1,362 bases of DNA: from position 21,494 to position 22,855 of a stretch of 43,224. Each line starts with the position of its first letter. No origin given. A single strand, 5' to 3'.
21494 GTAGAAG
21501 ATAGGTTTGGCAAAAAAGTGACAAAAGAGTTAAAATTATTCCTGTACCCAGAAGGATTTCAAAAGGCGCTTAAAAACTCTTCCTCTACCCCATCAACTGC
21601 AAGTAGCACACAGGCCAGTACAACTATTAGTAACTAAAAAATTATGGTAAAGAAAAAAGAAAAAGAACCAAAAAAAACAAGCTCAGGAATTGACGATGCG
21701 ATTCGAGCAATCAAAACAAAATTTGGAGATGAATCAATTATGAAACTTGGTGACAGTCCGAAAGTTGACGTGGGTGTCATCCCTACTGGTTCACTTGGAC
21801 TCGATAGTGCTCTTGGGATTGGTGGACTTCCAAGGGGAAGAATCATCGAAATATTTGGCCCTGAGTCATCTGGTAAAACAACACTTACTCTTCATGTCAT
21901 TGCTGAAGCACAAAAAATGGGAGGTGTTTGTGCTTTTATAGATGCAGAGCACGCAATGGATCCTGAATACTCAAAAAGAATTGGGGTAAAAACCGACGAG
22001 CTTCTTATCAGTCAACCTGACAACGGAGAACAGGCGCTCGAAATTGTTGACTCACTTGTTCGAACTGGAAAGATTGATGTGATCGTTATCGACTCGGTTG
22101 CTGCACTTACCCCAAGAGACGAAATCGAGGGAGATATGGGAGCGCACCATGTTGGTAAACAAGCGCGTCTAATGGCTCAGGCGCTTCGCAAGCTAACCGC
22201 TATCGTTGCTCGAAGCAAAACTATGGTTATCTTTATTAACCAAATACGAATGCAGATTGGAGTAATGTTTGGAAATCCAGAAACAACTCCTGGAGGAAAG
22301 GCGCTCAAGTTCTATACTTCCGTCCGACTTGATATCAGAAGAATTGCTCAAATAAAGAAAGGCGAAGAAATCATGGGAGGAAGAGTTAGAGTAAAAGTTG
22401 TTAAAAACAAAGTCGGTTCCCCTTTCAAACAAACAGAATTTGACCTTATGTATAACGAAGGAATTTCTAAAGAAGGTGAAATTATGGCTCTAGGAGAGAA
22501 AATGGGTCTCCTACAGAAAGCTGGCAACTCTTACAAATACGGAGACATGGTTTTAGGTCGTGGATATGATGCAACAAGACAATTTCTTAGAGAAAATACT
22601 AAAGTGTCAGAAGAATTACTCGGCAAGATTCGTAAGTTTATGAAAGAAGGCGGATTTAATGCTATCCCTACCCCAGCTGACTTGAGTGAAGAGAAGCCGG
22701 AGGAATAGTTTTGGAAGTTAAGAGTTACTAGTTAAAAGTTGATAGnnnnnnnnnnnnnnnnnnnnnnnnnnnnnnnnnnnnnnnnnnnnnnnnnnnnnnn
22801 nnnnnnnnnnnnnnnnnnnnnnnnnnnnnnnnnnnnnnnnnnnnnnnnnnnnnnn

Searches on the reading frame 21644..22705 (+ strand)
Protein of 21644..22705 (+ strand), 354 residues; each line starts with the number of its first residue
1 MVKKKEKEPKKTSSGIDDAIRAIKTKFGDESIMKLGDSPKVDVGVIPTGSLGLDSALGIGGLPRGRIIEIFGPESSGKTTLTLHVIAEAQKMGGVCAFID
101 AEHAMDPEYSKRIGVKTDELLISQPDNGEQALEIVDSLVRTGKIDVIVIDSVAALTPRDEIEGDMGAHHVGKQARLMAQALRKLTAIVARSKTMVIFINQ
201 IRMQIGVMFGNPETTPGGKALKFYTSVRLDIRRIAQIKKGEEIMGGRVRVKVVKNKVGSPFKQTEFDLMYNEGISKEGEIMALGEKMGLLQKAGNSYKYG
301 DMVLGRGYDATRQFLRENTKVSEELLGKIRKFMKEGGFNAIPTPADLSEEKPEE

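Call 52: list_cluster_members(proteins=[P0002, P0006, P0007, L083:11046-13409:-, L083:9880-11061:-, window:21644-22705:+, L085:4984-6066:+])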
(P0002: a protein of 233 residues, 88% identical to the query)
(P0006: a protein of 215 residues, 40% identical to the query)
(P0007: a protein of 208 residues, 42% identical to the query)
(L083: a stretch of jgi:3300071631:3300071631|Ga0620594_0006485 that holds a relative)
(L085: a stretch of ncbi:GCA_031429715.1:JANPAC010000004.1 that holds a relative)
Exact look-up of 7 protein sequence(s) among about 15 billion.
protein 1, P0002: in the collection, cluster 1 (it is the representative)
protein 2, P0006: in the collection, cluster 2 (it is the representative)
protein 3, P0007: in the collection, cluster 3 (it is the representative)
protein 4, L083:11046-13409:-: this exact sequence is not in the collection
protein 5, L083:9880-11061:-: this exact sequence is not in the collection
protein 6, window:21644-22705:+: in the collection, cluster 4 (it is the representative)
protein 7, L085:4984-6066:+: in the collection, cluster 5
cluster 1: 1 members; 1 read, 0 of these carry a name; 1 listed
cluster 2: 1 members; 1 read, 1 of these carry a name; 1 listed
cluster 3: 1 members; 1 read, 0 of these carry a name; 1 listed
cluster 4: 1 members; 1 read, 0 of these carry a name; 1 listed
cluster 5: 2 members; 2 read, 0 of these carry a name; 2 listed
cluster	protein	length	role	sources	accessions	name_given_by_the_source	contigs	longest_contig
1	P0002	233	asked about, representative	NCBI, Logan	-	-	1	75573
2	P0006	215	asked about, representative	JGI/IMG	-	hypothetical protein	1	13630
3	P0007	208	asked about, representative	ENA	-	-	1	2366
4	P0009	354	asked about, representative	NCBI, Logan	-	-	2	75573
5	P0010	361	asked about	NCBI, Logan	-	-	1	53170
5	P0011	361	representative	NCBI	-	-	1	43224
